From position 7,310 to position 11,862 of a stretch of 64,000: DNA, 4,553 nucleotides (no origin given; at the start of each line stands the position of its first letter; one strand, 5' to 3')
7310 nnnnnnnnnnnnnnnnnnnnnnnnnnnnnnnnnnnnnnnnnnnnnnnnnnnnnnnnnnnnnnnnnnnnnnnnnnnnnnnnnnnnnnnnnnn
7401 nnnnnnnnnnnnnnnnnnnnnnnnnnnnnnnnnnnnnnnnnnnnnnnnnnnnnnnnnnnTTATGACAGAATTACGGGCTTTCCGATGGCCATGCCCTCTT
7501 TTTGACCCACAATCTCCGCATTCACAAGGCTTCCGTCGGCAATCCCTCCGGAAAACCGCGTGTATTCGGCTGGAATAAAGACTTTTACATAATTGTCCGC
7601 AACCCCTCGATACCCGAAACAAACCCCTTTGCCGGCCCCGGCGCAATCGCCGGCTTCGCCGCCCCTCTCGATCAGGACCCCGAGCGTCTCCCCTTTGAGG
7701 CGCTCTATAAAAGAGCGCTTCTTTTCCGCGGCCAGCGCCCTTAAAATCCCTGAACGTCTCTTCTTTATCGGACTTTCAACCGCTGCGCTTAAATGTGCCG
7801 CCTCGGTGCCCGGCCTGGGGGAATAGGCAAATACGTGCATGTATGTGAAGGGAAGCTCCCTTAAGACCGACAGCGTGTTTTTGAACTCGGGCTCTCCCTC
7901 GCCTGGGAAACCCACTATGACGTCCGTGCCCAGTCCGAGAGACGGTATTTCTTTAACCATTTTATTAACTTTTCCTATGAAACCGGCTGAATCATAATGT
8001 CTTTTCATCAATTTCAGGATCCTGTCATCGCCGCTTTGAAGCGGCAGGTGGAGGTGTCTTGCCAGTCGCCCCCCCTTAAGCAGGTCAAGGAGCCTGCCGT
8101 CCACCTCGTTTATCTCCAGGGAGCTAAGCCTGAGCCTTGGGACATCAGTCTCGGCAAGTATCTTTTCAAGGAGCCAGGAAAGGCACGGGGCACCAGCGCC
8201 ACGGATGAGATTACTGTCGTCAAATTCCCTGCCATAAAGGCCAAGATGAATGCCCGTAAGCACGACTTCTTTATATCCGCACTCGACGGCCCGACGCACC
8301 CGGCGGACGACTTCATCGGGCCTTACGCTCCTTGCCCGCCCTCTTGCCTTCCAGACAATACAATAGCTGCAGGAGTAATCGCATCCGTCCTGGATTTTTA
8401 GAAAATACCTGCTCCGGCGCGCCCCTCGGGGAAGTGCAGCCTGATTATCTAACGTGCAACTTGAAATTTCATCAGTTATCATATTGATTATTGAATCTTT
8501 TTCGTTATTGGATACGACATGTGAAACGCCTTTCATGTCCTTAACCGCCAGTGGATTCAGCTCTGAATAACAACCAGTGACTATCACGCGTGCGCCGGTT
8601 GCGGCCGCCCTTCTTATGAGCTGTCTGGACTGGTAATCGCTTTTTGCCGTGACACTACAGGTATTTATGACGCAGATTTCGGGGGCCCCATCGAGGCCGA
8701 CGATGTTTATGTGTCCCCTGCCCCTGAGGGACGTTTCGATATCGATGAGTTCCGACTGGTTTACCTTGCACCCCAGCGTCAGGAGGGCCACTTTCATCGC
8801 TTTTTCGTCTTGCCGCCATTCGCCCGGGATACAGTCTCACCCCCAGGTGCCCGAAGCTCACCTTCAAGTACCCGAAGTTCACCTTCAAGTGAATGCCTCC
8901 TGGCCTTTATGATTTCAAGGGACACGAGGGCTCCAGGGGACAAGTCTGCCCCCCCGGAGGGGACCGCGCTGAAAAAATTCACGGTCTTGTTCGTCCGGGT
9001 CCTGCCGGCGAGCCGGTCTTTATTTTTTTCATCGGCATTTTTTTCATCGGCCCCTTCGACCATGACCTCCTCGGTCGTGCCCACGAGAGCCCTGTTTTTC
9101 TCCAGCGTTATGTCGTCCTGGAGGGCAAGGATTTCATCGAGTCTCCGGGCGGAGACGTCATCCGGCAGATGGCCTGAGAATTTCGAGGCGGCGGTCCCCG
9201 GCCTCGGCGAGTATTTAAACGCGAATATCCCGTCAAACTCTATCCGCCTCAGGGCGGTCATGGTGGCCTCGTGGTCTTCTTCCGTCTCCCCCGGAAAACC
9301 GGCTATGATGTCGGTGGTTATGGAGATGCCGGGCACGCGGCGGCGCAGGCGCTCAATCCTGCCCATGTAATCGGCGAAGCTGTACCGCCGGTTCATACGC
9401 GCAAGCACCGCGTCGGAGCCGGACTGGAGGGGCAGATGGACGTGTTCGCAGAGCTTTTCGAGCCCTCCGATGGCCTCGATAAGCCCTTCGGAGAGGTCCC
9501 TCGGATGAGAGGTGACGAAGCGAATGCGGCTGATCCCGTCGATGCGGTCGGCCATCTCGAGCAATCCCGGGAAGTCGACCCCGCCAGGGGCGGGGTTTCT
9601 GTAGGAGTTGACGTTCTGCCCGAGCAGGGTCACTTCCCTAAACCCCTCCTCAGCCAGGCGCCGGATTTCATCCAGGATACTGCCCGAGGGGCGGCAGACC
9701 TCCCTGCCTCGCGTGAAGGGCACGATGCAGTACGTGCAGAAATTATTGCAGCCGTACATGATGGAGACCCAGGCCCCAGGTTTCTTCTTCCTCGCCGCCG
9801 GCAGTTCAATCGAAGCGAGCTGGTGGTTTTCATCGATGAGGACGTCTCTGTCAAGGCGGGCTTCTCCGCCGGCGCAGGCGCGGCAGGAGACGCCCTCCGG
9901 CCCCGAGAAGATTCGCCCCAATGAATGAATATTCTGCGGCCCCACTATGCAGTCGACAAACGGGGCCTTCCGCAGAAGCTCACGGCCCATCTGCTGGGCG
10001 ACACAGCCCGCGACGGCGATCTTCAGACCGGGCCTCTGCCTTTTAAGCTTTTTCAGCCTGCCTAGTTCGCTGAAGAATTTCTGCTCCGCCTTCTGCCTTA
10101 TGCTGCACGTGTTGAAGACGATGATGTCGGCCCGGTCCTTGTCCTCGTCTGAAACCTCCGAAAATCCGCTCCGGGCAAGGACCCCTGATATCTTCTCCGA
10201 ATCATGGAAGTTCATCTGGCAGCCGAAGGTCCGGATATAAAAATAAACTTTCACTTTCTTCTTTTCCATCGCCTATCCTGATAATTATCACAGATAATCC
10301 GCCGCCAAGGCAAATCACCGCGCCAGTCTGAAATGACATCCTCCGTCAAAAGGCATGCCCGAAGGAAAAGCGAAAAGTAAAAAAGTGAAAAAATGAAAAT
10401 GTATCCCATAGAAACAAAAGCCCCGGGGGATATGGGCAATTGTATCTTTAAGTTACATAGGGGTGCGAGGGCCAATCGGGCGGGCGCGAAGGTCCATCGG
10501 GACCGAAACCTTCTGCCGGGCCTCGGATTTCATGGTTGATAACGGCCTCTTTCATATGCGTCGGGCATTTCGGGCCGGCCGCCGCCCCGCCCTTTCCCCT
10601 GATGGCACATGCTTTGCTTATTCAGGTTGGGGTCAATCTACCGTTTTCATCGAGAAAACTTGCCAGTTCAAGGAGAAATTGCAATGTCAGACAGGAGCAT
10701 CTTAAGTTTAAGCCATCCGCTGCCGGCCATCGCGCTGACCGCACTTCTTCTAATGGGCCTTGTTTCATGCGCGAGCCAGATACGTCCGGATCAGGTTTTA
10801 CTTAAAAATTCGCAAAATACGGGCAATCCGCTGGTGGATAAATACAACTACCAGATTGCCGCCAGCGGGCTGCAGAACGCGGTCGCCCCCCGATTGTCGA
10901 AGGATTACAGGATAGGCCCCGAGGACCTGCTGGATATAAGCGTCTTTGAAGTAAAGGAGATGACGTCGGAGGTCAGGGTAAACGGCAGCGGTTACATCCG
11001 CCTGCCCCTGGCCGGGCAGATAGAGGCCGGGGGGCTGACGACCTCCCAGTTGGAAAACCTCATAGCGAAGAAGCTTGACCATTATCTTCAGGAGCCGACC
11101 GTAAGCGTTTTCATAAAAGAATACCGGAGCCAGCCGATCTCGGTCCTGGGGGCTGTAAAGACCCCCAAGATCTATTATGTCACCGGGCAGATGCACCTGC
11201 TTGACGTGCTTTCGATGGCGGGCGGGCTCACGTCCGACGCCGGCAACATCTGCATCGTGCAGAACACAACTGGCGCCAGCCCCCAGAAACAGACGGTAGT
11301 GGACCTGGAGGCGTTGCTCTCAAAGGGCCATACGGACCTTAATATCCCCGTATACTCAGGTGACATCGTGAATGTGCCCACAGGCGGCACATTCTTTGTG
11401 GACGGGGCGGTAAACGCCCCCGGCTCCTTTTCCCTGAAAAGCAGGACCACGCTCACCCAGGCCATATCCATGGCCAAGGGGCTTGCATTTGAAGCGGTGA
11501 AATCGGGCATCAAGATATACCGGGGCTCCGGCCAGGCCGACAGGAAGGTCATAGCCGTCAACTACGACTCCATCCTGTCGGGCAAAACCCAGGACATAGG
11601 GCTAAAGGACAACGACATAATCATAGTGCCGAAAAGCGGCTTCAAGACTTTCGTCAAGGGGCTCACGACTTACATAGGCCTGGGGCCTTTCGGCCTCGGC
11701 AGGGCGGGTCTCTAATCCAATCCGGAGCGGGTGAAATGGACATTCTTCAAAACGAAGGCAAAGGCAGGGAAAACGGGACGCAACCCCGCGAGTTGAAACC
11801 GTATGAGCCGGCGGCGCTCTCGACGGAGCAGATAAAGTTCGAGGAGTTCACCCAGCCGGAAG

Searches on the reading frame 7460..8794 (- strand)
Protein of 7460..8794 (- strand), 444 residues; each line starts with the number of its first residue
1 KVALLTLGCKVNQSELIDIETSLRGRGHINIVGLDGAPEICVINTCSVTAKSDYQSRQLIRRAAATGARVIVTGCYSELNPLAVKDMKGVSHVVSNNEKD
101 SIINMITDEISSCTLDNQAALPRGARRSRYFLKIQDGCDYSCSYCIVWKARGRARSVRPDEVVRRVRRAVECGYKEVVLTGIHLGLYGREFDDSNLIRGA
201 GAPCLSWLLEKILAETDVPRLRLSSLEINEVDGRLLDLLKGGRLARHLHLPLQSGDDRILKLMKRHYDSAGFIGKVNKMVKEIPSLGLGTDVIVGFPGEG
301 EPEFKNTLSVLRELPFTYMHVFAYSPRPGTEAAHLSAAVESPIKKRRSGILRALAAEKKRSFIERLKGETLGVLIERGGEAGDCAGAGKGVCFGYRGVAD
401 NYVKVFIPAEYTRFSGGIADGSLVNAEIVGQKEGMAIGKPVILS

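Call 63: search_protein_families(library=pfam, proteins=[window:7460-8794:-], max_evalue=0.00001)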
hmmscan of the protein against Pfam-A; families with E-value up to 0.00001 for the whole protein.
window:7460-8794:- (444 aa): 2 families
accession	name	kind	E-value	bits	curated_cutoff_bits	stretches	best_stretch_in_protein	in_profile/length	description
PF04055.27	Radical_SAM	-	5e-21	76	29.5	1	133-309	2-164/166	Radical SAM superfamily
PF00919.26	UPF0004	-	9.4e-15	54.9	27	1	1-89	1-91/98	Uncharacterized protein family UPF0004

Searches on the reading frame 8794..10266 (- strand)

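Call 63: search_protein_families(library=pfam, proteins=[window:8794-10266:-], max_evalue=0.00001)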
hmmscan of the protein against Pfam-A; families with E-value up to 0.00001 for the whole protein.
window:8794-10266:- (490 aa): 2 families
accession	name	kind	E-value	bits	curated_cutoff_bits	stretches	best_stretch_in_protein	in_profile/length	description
PF00919.26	UPF0004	-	1.7e-30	105.3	27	1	9-109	2-98/98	Uncharacterized protein family UPF0004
PF04055.27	Radical_SAM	-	2.5e-26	93.3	29.5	1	167-337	1-164/166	Radical SAM superfamily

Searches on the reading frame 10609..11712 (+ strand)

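Call 63: search_protein_families(library=pfam, proteins=[window:10609-11712:+], max_evalue=0.00001)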
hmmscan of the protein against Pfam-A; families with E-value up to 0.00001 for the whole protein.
window:10609-11712:+ (368 aa): 3 families
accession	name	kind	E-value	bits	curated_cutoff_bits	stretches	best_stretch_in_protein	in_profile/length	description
PF02563.21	Poly_export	-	1.5e-23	83.2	28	1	97-169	4-76/77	Polysaccharide biosynthesis/export protein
PF22461.2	SLBB_2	-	1.9e-19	70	27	2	177-256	3-79/79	SLBB domain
PF10531.15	SLBB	-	3.6e-18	65.6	27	2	177-212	2-37/55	SLBB domain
